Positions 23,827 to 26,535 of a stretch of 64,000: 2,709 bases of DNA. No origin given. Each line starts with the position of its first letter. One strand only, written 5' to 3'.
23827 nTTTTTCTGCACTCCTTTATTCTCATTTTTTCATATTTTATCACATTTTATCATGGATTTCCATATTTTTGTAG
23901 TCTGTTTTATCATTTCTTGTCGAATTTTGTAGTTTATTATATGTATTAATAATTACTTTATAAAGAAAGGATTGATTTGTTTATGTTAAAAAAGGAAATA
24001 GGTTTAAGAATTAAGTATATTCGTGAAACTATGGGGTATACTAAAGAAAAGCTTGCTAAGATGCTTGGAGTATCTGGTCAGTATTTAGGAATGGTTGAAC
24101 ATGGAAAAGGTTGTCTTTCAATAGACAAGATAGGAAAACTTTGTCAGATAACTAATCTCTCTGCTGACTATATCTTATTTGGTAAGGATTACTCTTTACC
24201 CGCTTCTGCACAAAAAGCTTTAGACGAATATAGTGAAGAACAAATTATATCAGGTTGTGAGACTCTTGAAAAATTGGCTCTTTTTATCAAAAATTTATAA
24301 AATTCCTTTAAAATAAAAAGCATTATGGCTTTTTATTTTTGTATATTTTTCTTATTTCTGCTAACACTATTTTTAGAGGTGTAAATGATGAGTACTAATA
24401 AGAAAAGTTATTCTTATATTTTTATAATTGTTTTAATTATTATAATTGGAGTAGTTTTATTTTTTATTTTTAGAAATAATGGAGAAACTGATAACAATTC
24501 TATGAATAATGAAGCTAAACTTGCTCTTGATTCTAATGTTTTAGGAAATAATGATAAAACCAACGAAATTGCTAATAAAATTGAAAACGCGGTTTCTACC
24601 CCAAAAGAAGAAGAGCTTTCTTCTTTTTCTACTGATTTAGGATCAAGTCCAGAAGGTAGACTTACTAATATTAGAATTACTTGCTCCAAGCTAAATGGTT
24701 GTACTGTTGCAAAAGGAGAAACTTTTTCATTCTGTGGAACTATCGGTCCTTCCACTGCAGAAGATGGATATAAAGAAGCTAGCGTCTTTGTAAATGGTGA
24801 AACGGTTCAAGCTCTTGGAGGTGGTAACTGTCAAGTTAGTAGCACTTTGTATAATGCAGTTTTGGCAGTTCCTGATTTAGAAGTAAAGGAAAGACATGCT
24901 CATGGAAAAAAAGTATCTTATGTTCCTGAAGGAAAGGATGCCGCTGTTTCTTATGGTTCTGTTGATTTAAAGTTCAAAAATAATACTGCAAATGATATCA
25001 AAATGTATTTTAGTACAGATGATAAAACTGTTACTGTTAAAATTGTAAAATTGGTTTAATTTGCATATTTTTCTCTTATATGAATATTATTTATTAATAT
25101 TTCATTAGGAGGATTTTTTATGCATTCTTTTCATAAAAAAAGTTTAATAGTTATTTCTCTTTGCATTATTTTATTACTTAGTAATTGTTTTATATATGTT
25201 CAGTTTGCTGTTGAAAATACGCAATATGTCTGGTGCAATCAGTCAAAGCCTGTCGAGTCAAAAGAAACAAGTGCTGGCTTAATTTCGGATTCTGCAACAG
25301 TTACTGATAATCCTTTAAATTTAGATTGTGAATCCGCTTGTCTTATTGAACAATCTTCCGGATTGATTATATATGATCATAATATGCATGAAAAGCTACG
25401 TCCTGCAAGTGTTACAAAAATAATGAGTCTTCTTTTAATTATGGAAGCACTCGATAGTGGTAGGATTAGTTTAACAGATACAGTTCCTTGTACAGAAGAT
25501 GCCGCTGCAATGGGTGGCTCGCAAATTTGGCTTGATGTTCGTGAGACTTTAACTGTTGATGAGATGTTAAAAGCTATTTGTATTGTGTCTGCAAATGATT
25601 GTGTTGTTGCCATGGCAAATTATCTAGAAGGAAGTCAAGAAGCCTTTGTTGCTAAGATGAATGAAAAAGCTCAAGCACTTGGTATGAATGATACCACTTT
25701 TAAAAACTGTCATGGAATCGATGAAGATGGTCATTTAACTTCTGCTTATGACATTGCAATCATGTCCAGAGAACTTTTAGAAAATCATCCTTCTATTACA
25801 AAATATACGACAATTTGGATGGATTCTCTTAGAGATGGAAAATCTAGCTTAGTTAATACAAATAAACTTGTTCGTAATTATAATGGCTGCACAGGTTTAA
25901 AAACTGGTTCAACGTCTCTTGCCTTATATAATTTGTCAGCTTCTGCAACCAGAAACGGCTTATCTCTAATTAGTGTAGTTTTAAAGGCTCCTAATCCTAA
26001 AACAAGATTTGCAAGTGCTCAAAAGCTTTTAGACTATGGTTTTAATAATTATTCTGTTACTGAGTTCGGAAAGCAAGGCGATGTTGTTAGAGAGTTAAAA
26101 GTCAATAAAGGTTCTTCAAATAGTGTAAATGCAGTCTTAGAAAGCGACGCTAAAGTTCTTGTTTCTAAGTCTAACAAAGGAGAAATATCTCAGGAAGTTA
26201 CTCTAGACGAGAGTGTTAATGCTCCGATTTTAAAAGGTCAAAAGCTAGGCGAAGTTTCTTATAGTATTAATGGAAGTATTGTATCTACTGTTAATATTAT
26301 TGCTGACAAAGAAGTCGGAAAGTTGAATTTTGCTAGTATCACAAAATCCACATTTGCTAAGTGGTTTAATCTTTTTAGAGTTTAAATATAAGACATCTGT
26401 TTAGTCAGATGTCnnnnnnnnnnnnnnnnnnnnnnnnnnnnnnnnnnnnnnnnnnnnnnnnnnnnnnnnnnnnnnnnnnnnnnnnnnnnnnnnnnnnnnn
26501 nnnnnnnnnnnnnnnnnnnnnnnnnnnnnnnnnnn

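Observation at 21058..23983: Divergent Spo0A-paralog response regulator next to an AgrC-like polytopic histidine kinase, with phased TTTTGT arrays and a 0A-box nearby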

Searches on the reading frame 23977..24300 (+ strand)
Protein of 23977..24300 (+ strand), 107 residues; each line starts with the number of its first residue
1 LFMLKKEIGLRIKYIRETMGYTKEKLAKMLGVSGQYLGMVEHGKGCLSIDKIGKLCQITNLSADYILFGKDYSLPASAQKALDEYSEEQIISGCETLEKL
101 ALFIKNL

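Call 3: search_protein_families(library=pfam, proteins=[window:23977-24300:+], max_evalue=1)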
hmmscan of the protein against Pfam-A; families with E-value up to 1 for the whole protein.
window:23977-24300:+ (107 aa): 6 families
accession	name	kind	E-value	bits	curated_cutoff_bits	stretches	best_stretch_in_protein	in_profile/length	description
PF01381.28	HTH_3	-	1.4e-12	47.9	23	1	12-66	1-55/55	Helix-turn-helix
PF12844.13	HTH_19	-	7.1e-07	29.5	30.2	1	11-71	3-63/64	Helix-turn-helix domain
PF13560.12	HTH_31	-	2.8e-05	24.8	27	1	7-63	1-58/64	Helix-turn-helix domain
PF19719.4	DUF6213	-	0.02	15.5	27.7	1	25-55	14-45/66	Family of unknown function (DUF6213)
PF13443.12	HTH_26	-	0.038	14.7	22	1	11-61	1-52/63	Cro/C1-type HTH DNA-binding domain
PF07022.19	Phage_CI_repr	-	0.13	13.1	22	1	18-71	9-62/65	Bacteriophage CI repressor helix-turn-helix domain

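Call 4: search_protein_families(library=ncbifam, proteins=[window:23977-24300:+], max_evalue=1)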
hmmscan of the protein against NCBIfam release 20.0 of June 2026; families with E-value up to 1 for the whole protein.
window:23977-24300:+ (107 aa): 16 families
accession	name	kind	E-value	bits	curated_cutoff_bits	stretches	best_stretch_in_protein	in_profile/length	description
TIGR03070.1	couple_hipB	subfamily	6.8e-09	35.5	71.65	1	6-61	1-56/58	type II toxin-antitoxin system Y4mF family antitoxin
NF006015.0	PRK08154.1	subfamily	6.6e-08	32.1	204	1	6-72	29-95/314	anaerobic benzoate catabolism transcriptional regulator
NF041951.1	phage_RstR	subfamily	2.5e-07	30.9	80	1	8-76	3-71/108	RstR family transcriptional repressor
NF007257.0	PRK09706.1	subfamily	3.5e-07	30.1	101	1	5-80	3-78/135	transcriptional repressor DicA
NF041575.1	antitoxPezA_Strep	equivalog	1.3e-05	25.3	290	1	8-65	2-59/158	type II toxin-antitoxin system antitoxin PezA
NF047948.1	male_kill_WMK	equivalog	0.00017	21.2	300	1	5-100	160-254/300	WO male-killing family protein Wmk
NF038139.1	Reg_Aceta_RamB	equivalog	0.0003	19.6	700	1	8-76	3-71/465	acetate metabolism transcriptional regulator RamB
NF052239.1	antitox_spr1629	equivalog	0.00059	19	335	1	8-68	3-63/377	spr1629 family repressor/antitoxin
NF007408.0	PRK09943.1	equivalog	0.0052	16.4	211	1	8-64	8-64/185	HTH-type transcriptional regulator PuuR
NF038310.1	lysogeny_AimR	equivalog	0.0054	15.8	70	1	13-60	2-49/365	AimR family lysis-lysogeny pheromone receptor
TIGR00270.2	TIGR00270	equivalog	0.0085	15.9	110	1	9-55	77-123/159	multiprotein bridging factor aMBF1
TIGR02607.1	antidote_HigA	equivalog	0.01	15.6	47.7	1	17-67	17-67/81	HigA family addiction module antitoxin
NF041677.1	trans_regClgR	equivalog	0.053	13.6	170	1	3-80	4-81/113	transcriptional regulator ClgR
NF046032.1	TransRegSlrRBacil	equivalog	0.071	13.2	250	1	8-44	2-38/149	HTH-type transcriptional regulator SlrR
TIGR03830.1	CxxCG_CxxCG_HTH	subfamily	0.086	12.6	61.8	1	8-43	66-101/127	type II TA system antitoxin MqsA family protein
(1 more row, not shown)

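Call 35: search_solved_structures(query=window:23977-24300:+, max_evalue=0.001, show_alignments=1)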
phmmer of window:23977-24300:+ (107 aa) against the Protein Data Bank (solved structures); distinct sequences matched with E-value up to 0.001: 2.
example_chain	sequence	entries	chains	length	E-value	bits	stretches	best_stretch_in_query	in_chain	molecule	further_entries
2b5a_A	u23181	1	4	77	4.6e-05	26.9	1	4-64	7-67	C.BclI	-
7t8i_A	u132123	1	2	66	0.00041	23.8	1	7-67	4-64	Phage element (ICEBs1)transcriptional regulator (Xre family)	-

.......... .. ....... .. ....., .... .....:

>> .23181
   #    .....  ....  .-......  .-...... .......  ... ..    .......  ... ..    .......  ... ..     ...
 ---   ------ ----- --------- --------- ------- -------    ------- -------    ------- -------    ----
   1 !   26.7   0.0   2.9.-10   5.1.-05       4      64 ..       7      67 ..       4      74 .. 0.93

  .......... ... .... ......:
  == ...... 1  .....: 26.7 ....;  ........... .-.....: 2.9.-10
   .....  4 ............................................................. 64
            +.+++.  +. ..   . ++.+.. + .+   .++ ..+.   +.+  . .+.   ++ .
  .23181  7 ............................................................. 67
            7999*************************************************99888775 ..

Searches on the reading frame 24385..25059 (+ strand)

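Call 3: search_protein_families(library=pfam, proteins=[window:24385-25059:+], max_evalue=1)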
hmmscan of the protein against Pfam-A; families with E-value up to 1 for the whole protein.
window:24385-25059:+ (224 aa): 3 families
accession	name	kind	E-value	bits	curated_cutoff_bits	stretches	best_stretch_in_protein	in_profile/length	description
PF04294.18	VanW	-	1.3e-45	154.5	27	1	92-220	2-129/130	VanW like protein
PF01256.23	Carb_kinase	-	0.061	13.2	27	1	37-112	86-161/242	NAD(P)H-hydrate dehydratase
PF17359.7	DUF5385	-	0.12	12.4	25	1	10-45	4-42/217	Family of unknown function (DUF5385)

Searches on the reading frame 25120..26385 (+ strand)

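Call 40: search_protein_families(library=pfam, proteins=[window:25120-26385:+], max_evalue=0.001)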
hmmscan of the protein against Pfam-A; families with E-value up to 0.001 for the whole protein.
window:25120-26385:+ (421 aa): 3 families
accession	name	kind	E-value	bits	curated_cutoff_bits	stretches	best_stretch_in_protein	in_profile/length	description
PF00768.25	Peptidase_S11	-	3.2e-67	226.9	27.6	1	63-291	5-238/239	D-alanyl-D-alanine carboxypeptidase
PF07943.18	PBP5_C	-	1.8e-18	66.9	21.2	1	312-400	2-90/91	Penicillin-binding protein 5, C-terminal domain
PF13354.11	Beta-lactamase2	-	6.3e-11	42.5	22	1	85-221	13-148/214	Beta-lactamase enzyme family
